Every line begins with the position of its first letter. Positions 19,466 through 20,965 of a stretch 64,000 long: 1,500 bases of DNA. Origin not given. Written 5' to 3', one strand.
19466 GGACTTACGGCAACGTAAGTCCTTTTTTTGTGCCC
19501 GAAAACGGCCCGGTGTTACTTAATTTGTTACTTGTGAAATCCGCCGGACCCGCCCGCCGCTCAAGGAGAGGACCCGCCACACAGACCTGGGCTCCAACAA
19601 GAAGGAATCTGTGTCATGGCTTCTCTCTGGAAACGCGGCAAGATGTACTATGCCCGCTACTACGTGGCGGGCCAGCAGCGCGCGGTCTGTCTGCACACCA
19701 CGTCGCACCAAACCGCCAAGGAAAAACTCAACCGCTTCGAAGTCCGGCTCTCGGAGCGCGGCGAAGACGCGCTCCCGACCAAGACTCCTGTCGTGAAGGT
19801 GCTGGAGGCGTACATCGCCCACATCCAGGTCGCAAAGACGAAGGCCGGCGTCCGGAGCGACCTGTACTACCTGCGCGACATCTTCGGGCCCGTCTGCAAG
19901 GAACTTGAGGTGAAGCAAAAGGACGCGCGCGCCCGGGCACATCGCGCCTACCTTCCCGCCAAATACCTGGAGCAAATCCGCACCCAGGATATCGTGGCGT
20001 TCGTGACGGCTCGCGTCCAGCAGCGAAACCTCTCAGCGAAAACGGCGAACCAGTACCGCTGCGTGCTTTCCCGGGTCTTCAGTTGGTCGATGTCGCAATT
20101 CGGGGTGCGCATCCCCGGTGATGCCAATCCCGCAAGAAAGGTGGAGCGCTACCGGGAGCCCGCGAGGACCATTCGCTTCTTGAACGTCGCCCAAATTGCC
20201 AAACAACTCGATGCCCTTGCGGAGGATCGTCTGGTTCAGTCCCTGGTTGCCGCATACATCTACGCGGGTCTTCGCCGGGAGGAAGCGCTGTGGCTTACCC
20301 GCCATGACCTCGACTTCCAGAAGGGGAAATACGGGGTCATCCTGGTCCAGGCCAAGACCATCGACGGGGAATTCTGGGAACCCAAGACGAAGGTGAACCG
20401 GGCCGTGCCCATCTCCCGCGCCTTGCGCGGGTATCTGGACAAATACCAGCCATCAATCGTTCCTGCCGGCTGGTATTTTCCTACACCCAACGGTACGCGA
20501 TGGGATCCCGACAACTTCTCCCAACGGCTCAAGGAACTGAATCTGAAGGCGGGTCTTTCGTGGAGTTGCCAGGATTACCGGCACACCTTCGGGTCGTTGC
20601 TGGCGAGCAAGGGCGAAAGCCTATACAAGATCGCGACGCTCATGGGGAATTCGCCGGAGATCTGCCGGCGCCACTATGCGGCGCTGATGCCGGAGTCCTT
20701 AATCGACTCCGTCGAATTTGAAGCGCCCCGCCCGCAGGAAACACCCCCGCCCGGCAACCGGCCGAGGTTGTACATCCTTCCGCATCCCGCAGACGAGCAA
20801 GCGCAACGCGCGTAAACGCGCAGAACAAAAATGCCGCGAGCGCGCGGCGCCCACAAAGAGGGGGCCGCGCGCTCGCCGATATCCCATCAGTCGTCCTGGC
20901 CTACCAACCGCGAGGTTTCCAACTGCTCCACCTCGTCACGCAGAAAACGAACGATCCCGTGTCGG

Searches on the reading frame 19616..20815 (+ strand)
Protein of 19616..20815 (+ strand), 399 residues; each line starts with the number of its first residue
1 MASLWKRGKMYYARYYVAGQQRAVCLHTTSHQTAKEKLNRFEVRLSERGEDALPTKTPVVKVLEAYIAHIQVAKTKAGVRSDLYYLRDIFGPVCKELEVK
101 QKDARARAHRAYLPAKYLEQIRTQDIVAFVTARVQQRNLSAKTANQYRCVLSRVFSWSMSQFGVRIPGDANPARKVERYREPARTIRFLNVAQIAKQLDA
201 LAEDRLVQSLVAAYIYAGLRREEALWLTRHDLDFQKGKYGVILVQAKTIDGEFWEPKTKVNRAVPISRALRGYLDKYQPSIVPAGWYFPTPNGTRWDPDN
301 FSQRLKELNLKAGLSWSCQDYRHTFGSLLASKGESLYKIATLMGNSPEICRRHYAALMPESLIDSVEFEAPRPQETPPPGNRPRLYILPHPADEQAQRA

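Call 12: search_protein_families(library=pfam, max_evalue=0.01, proteins=[window:19616-20815:+])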
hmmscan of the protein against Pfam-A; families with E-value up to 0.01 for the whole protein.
window:19616-20815:+ (399 aa): 3 families
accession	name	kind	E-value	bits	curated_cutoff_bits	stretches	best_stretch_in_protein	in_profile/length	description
PF00589.27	Phage_integrase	-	4.9e-10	39.9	27.1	1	207-355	24-166/172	Phage integrase family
PF13495.12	Phage_int_SAM_4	-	9.2e-05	23.2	27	1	115-158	35-78/85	Phage integrase, N-terminal SAM-like domain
PF02899.23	Phage_int_SAM_1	-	0.00044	20.9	22.3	1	112-160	32-81/83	Phage integrase, N-terminal SAM-like domain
